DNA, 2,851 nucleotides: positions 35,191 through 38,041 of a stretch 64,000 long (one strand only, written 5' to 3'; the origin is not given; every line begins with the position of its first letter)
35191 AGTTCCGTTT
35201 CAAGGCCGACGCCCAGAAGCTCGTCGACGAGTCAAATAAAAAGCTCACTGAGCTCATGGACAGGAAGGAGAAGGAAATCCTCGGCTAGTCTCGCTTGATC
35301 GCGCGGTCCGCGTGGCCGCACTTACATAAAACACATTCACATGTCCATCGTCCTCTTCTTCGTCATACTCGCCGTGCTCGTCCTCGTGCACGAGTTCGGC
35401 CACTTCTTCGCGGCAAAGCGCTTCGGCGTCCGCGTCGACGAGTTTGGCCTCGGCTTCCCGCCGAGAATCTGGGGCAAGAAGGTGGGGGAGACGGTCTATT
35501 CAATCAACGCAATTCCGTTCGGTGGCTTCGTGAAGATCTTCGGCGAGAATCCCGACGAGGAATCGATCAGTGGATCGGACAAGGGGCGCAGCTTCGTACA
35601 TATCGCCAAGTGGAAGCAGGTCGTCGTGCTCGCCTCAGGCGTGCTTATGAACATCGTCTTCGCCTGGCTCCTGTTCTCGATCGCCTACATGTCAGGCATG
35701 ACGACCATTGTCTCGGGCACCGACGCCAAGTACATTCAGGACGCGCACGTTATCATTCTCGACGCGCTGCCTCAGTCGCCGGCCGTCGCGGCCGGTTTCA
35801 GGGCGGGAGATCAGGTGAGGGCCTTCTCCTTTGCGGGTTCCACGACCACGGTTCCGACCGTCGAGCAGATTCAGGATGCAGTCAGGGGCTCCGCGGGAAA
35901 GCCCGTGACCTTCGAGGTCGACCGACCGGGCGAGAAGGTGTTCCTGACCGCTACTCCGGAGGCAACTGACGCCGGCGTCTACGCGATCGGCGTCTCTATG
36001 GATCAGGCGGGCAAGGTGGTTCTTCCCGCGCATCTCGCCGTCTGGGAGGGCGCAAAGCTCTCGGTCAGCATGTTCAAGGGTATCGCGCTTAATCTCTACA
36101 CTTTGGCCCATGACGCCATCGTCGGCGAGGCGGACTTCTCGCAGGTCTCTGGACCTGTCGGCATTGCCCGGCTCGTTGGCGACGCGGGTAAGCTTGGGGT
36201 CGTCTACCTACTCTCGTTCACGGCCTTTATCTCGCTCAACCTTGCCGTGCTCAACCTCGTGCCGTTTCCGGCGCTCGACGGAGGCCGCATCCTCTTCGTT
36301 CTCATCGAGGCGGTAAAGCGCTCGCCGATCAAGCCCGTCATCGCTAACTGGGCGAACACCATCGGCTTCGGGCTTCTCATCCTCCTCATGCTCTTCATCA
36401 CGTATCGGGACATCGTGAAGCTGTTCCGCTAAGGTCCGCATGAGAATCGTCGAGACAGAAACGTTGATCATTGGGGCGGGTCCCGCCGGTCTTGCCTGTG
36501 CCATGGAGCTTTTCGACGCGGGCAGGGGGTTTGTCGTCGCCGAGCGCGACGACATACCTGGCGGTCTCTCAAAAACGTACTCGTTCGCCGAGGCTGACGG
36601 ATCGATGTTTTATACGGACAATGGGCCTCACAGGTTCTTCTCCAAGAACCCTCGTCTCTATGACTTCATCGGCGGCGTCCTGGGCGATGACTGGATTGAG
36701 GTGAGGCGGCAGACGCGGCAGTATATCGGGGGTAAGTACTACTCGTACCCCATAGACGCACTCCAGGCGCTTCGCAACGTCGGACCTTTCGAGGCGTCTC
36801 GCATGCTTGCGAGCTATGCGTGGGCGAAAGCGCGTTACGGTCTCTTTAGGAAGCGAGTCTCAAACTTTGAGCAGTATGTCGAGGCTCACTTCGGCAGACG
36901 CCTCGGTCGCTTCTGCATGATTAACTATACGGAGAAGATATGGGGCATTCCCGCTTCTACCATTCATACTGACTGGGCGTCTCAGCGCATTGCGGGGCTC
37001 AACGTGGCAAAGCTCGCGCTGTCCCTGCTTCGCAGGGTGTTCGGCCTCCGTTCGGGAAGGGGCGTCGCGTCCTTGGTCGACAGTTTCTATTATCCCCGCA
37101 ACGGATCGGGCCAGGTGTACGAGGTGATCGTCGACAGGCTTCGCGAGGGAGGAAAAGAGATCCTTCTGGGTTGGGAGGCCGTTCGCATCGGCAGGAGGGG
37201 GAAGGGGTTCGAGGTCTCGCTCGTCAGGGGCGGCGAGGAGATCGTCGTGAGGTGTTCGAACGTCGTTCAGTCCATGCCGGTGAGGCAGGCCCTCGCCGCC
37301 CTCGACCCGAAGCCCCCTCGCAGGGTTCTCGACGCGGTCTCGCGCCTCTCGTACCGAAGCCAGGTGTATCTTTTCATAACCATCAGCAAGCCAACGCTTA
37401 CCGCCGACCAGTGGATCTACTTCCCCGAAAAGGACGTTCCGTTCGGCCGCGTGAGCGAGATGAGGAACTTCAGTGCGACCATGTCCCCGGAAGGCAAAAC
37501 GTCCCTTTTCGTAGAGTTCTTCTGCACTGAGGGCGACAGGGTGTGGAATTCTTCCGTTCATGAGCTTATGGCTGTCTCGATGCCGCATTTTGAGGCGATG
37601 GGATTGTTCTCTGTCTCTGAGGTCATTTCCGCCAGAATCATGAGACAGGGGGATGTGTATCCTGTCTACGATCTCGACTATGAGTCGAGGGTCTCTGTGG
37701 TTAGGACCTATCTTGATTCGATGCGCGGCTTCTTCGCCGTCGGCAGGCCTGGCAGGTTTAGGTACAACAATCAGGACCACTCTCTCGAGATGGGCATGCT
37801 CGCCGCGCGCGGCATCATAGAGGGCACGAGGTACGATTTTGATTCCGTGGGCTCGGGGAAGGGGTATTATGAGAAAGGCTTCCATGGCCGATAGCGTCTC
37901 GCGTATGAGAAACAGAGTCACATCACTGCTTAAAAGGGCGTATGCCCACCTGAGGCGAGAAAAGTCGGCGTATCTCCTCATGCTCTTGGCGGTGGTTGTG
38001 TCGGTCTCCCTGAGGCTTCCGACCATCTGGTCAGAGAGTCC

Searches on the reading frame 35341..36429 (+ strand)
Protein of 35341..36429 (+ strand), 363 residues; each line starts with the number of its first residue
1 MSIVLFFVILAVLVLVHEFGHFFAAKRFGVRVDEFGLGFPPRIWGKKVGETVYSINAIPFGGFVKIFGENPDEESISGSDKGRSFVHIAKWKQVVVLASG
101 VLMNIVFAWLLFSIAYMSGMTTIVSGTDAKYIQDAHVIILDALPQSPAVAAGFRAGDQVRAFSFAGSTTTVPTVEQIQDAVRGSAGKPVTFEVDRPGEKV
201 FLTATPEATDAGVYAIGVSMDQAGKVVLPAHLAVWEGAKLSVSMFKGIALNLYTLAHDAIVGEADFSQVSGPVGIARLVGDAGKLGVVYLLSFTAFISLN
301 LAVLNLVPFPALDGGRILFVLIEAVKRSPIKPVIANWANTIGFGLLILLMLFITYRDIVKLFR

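Call 70: search_protein_families(library=pfam, max_evalue=0.00001, proteins=[window:35341-36429:+])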
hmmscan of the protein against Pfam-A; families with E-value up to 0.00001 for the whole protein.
window:35341-36429:+ (363 aa): 1 family
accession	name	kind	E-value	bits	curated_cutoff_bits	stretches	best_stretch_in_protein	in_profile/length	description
PF02163.28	Peptidase_M50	-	1.3e-57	195.1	27.2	1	6-349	2-221/221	Peptidase family M50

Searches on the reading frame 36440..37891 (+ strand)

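Call 70: search_protein_families(library=pfam, max_evalue=0.00001, proteins=[window:36440-37891:+])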
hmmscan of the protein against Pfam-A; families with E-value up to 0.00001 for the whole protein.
window:36440-37891:+ (484 aa): 3 families
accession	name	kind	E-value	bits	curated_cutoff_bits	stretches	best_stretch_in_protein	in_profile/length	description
PF01593.30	Amino_oxidase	-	1.1e-16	61.7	19.8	1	16-331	2-301/443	Flavin containing amine oxidoreductase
PF13450.12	NAD_binding_8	-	3.5e-10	40.5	21.9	1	10-77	1-65/68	NAD(P)-binding Rossmann-like domain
PF03275.19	GLF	-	6.4e-06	26.4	26.3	0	300-365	98-163/203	UDP-galactopyranose mutase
